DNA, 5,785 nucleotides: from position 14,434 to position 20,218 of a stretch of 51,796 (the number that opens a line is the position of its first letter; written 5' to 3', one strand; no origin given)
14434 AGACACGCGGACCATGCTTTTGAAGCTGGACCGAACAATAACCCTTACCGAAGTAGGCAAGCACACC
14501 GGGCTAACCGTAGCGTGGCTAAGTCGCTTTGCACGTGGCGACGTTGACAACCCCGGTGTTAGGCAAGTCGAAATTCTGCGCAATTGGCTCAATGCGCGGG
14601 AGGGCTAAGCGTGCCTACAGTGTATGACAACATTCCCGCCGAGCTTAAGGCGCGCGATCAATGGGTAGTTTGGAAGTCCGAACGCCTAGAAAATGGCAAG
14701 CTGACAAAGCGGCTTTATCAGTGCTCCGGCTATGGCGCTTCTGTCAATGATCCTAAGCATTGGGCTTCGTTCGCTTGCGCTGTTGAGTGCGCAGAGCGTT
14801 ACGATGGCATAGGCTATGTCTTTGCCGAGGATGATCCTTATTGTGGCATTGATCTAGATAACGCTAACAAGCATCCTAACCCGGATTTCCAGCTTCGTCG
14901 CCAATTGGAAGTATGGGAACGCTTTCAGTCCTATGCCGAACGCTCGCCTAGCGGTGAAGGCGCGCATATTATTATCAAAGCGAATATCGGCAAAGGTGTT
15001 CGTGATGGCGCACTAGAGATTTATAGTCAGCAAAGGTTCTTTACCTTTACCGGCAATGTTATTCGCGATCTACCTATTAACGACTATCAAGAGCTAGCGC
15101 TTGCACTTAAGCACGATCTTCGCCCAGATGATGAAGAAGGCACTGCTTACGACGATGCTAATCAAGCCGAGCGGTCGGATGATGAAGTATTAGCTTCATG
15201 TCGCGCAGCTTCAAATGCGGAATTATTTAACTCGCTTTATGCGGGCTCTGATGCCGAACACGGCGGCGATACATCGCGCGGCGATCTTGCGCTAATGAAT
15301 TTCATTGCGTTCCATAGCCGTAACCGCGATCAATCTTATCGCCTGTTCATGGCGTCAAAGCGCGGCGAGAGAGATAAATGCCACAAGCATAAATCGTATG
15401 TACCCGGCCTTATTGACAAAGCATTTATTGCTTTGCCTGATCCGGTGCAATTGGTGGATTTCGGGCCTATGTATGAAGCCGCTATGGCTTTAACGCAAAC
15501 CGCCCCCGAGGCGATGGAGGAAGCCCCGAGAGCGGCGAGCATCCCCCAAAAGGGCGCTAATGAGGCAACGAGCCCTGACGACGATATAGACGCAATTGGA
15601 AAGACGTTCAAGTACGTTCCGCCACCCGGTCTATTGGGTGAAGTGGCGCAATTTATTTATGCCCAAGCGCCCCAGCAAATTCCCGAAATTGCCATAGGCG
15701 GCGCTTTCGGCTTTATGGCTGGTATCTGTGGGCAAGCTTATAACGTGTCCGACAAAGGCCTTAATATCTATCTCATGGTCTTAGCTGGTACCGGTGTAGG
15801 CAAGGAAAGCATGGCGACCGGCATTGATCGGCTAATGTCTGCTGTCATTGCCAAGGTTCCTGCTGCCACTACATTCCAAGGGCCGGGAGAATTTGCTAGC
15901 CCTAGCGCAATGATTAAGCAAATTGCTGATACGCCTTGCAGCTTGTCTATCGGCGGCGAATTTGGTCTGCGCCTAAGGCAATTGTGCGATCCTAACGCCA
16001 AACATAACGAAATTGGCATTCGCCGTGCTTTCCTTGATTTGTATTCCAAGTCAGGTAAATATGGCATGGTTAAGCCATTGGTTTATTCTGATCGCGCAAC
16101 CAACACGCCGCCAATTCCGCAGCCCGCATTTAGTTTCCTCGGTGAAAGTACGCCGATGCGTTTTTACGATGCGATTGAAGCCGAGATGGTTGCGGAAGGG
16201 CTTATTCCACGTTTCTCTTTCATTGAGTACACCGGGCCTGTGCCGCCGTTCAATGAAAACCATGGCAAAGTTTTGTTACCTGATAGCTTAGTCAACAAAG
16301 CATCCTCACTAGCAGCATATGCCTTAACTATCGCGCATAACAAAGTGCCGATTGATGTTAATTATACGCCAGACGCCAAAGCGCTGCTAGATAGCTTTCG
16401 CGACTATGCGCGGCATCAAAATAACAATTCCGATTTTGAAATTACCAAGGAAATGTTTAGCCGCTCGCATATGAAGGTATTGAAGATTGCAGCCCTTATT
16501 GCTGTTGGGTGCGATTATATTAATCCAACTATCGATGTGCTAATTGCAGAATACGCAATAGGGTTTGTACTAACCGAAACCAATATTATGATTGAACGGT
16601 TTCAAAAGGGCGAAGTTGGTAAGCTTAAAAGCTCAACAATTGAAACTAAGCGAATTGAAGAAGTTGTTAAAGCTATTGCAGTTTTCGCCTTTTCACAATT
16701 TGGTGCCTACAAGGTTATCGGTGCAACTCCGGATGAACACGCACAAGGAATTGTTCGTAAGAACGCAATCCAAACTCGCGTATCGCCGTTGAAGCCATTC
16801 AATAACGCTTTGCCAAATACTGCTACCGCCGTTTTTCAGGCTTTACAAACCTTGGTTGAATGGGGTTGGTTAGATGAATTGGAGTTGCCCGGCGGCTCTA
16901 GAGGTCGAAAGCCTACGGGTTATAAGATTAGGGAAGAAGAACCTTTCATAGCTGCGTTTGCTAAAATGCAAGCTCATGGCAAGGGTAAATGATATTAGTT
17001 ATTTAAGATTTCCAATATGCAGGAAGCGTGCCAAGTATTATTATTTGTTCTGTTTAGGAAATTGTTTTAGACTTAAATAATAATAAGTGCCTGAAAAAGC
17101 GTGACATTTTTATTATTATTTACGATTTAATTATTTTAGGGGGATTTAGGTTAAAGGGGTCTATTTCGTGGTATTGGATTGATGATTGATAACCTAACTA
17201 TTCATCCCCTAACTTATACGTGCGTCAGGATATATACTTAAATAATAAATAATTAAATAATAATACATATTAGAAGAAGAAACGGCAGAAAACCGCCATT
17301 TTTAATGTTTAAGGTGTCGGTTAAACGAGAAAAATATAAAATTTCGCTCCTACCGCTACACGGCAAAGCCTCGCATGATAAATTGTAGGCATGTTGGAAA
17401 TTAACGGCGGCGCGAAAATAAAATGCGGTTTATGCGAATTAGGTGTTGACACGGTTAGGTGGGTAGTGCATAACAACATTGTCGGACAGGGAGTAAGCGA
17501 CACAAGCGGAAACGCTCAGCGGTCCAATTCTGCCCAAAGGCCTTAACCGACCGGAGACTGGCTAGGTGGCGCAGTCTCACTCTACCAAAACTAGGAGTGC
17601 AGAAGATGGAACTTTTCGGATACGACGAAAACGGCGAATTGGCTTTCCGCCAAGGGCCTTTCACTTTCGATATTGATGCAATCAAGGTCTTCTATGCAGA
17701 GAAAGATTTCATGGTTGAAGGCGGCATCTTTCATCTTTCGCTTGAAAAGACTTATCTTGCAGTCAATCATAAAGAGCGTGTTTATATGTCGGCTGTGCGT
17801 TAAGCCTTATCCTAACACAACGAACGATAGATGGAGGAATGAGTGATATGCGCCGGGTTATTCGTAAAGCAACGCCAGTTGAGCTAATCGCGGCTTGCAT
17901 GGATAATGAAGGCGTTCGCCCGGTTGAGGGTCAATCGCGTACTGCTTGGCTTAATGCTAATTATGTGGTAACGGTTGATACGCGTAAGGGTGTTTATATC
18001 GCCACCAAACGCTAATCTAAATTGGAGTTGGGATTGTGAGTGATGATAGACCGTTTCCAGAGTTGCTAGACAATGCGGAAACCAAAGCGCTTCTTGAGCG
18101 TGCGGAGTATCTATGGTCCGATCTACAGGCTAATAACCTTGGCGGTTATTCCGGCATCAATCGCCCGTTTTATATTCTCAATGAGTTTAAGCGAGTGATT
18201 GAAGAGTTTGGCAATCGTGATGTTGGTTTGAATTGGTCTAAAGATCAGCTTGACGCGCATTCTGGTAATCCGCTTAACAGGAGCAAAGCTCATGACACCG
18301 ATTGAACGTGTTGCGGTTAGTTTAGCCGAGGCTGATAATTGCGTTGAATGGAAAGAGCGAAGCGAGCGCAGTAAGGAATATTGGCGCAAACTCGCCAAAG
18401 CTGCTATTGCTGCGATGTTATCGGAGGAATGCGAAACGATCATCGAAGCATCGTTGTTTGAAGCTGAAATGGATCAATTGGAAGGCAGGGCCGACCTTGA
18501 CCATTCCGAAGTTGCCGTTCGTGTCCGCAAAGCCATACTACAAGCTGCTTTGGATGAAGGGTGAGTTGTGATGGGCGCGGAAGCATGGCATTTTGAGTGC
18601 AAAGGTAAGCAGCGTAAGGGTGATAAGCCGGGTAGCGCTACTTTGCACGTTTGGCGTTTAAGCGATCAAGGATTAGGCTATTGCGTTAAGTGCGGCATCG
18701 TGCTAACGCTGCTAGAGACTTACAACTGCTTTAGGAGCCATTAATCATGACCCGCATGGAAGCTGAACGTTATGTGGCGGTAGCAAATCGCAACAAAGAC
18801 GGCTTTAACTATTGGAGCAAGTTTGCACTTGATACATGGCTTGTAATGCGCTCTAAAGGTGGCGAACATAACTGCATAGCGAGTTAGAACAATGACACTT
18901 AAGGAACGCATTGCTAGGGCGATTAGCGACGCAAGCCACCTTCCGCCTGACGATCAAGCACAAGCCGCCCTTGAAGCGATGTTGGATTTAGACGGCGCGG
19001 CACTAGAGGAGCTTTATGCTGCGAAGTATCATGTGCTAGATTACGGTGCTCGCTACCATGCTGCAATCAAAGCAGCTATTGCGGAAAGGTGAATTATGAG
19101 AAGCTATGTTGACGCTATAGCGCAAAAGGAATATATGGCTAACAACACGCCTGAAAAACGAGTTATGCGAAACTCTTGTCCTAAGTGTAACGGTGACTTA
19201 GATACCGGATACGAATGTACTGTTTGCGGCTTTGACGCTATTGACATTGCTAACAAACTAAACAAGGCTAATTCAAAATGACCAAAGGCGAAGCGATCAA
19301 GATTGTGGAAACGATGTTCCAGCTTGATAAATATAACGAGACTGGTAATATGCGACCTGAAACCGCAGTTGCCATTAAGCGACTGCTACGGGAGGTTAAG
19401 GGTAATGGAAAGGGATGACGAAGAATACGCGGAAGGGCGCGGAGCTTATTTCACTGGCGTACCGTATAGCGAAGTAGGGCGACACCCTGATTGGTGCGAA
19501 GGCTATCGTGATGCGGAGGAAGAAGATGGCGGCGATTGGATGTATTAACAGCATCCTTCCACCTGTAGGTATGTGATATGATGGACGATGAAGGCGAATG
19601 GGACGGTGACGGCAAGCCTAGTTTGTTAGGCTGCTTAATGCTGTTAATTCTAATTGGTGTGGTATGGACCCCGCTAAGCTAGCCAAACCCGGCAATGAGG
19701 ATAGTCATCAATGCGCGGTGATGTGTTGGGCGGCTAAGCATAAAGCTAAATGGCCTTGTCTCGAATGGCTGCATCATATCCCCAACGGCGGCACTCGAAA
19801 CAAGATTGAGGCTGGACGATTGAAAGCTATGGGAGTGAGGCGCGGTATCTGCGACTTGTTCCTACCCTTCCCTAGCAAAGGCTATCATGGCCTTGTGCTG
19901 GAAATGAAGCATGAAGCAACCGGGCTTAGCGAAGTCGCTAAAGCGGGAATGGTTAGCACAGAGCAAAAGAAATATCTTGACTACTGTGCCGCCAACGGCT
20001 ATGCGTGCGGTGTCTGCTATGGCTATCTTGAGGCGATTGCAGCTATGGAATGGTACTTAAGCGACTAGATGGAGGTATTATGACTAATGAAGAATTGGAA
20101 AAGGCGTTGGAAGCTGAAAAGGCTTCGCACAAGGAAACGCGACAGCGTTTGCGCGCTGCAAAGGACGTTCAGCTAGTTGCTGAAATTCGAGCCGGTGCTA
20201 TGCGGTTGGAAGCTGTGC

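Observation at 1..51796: Hyper-abundant, orientation-independent 8-mer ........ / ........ saturating the phage backbone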

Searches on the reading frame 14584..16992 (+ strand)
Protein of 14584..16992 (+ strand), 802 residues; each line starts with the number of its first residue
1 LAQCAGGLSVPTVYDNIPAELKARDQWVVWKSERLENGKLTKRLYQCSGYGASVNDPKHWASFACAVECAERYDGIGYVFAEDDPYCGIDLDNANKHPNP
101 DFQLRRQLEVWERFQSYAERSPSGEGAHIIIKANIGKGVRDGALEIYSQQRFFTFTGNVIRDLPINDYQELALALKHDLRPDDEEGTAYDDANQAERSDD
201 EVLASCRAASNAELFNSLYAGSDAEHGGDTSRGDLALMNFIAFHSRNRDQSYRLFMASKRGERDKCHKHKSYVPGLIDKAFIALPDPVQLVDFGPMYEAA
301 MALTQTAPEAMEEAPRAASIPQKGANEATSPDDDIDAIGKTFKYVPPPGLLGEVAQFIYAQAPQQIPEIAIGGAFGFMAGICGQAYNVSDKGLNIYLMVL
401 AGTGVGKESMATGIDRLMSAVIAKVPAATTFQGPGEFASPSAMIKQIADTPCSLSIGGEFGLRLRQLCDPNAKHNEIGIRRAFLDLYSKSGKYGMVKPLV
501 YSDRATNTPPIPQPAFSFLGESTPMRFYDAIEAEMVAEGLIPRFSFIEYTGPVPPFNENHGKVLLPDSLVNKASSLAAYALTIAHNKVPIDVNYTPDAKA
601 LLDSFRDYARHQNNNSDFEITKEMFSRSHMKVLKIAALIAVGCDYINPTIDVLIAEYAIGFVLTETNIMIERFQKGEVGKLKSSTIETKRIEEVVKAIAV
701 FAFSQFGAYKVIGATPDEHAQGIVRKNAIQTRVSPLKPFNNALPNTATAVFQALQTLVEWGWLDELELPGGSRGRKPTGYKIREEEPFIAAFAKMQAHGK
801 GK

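Call 8: search_protein_families(library=pfam, proteins=[window:14584-16992:+])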
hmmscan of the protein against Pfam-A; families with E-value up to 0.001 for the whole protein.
window:14584-16992:+ (802 aa): 0 families

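Call 45: search_protein_families(library=phrogs, proteins=[window:14584-16992:+], max_evalue=0.00001)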
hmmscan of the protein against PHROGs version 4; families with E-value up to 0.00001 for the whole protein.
window:14584-16992:+ (802 aa): 6 families
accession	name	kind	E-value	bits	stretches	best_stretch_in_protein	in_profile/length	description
phrog_3022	-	DNA, RNA and nucleotide metabolism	4.4e-177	591.9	1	14-779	6-783/788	DNA primase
phrog_13901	-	DNA, RNA and nucleotide metabolism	1.3e-54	186.7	1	11-298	5-309/341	DNA primase/helicase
phrog_1829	-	DNA, RNA and nucleotide metabolism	8.7e-47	160.7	1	14-281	3-290/772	DNA primase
phrog_8643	-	DNA, RNA and nucleotide metabolism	1.9e-20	74.4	1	16-163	36-174/179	DNA polymerase/primase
phrog_10514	-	DNA, RNA and nucleotide metabolism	2.6e-17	63.3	1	356-673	349-674/750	DNA primase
phrog_15962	-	DNA, RNA and nucleotide metabolism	9.2e-13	48.3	1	13-160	27-188/835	DNA primase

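Call 46: search_dna_similar(query=window:14584-16992:+, collection=phages, mode=protein, max_rows=45, rows=spread)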
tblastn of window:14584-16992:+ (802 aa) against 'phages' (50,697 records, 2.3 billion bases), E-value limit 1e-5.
Records with a match: 416; places in all: 423; records where one place covers at least 80% of the query: 254.
Best place of each record, by identity: <60% 416.
By first word of the organism name: Pseudomonas 96; Escherichia 49; Vibrio 26; Stenotrophomonas 23; Klebsiella 22; Xanthomonas 18; Lactobacillus 17; Listeria 15; Rhizobium 15; Acinetobacter 12; and 41 more.
By host as written in the record: Pseudomonas aeruginosa 33; - 30; Escherichia coli 19; Klebsiella pneumoniae 16; Stenotrophomonas maltophilia 15; Pseudomonas aeruginosa PAO1 11; Pseudomonas syringae 8; Escherichia coli K-12 8; and 156 more.
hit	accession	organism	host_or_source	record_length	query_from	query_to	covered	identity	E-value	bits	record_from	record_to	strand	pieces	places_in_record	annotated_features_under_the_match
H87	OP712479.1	Pseudomonas phage PSV3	Pseudomonas syringae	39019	14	767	94%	40.0%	9e-75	571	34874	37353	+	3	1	hypothetical protein (x4)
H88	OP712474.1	Pseudomonas phage PSV3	Pseudomonas syringae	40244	14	767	93%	39.3%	1e-46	544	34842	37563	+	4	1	hypothetical protein (x6)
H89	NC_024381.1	Pseudomonas phage vB_PaeS_SCH_Ab26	Pseudomonas aeruginosa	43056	14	766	94%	38.4%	2e-145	479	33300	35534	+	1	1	ORF35: DNA primase | ORF34: HTH DNA binding protein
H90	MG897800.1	Pseudomonas phage vB_PaeS_C1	Pseudomonas aeruginosa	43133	14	766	94%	38.3%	2e-145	479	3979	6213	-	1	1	DNA primase/helicase | hypothetical protein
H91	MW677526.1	Rhodobacter phage RcThunderbird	Rhodobacter capsulatus YW1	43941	16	766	94%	38.3%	3e-140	464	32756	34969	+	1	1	37: DNA helicase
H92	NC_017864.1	Pseudomonas phage vB_Pae-Kakheti25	Pseudomonas aeruginosa PA25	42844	14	766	94%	38.2%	7e-145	477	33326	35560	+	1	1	DNA primase | HTH DNA binding protein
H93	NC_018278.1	Burkholderia phage vB_BceS_KL1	Burkholderia cenocepacia C6433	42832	15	788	97%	37.1%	2e-138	459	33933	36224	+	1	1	DNA primase | HTH DNA binding protein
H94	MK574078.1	Pseudomonas phage KP1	Pseudomonas sp.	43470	12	766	94%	37.9%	2e-143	473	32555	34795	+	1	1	hypothetical protein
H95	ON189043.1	Xanthomonas phage Langgrundblatt2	Xanthomonas translucens pv. translucens ...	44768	13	766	94%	37.5%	1e-145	479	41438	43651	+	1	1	replicative primase helicase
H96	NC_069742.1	Pseudomonas phage vB_PaeS-Yazdi-M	Pseudomonas aeruginosa Y15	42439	12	766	94%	37.0%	9e-142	468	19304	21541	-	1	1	replicative primase/helicase | hypothetical protein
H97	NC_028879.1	Pseudomonas phage PaMx42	Pseudomonas aeruginosa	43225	13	766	94%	36.9%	2e-141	467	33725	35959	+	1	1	DNA primase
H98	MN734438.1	Sphingomonas phage Lucius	Sphingomonas sp. PM2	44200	17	783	96%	35.7%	3e-125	420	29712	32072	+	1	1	DNA primase/helicase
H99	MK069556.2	Microcystis phage Me-ZS1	Microcystis elabens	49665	16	759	93%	35.8%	4e-118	399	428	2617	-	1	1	DNA primase/helicase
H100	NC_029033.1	Achromobacter phage phiAxp-1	Achromobacter xylosoxidans A22732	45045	1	696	87%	36.1%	2e-121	409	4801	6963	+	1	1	DNA primase | hypothetical protein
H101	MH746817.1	Achromobacter phage vB_Ade_ART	Achromobacter denitrificans PR1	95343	1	680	85%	35.1%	1e-108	372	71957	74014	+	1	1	replicative primase helicase | hypothetical protein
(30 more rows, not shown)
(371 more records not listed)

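Call 53: find_related_loci(query=A2, collection=viral_contigs, flank=10000)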
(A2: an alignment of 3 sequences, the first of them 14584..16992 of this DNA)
Query A2 (802 aa) in viral_contigs; peptide patterns used: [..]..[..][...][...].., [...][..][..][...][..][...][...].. (x = any residue, [..] = any of these).
175 stretches matched a pattern; 101 encode a relative of the query (tblastn E <= 1e-3); the best 80 are kept; 80 distinct loci.
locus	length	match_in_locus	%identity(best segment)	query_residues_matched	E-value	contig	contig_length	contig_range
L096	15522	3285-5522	40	14-766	8e-170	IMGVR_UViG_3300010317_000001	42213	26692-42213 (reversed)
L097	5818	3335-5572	40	14-766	2e-172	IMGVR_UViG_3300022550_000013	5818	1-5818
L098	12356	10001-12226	39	15-766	3e-165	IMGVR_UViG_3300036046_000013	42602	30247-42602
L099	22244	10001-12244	39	14-766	3e-163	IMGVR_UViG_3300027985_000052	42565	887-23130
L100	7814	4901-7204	38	15-788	2e-162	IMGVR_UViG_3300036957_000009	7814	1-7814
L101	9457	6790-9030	39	12-766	1e-161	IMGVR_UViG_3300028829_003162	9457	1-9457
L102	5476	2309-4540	38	15-766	1e-163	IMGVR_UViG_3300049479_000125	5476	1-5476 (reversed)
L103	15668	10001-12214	37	15-761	7e-157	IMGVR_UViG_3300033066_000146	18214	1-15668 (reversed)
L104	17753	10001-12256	38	10-766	2e-155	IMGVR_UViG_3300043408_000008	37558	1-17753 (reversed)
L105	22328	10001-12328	37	10-788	2e-155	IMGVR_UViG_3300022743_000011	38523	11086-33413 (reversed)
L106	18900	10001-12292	37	15-788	2e-152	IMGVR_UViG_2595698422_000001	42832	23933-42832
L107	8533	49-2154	38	52-766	8e-146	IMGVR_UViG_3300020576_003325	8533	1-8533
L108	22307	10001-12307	37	13-783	2e-144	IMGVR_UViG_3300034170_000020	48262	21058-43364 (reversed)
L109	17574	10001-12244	35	14-766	2e-141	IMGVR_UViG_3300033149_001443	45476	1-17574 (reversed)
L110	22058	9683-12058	36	1-771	4e-141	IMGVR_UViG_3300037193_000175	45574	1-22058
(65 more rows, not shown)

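Call 59: search_solved_structures(query=window:14584-16992:+, max_evalue=1)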
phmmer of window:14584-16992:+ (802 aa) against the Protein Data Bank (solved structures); distinct sequences matched with E-value up to 1: 5.
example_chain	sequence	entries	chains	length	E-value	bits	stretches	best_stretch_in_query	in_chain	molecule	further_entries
7ola_A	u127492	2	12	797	2.3e-21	79.3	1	16-257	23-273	DNA primase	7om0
7rr3_A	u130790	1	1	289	1e-14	57.3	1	21-204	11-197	Primase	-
6k9a_A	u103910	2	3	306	1.2e-14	57.1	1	21-204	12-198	Primase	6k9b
6a9w_A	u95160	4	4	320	1.3e-14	57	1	21-204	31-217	Primase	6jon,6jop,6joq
7rr4_A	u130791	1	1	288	1.5e-13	53.4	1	21-204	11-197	Primase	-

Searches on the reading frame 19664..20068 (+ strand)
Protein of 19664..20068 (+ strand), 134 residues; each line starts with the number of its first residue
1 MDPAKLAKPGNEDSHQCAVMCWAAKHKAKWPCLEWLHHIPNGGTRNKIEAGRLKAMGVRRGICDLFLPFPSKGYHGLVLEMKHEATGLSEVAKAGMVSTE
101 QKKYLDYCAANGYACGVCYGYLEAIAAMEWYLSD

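Call 45: search_protein_families(library=phrogs, proteins=[window:19664-20068:+], max_evalue=0.00001)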
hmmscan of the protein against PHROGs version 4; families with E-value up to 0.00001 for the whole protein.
window:19664-20068:+ (134 aa): 3 families
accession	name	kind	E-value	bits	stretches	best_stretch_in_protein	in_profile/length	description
phrog_824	-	unknown function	3.7e-41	142.8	1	5-133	59-176/265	-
phrog_2363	-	unknown function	1.7e-11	45.1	1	29-132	76-171/192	-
phrog_5702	-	DNA, RNA and nucleotide metabolism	5.8e-09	36.8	1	56-132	1-67/70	Holliday junction resolvase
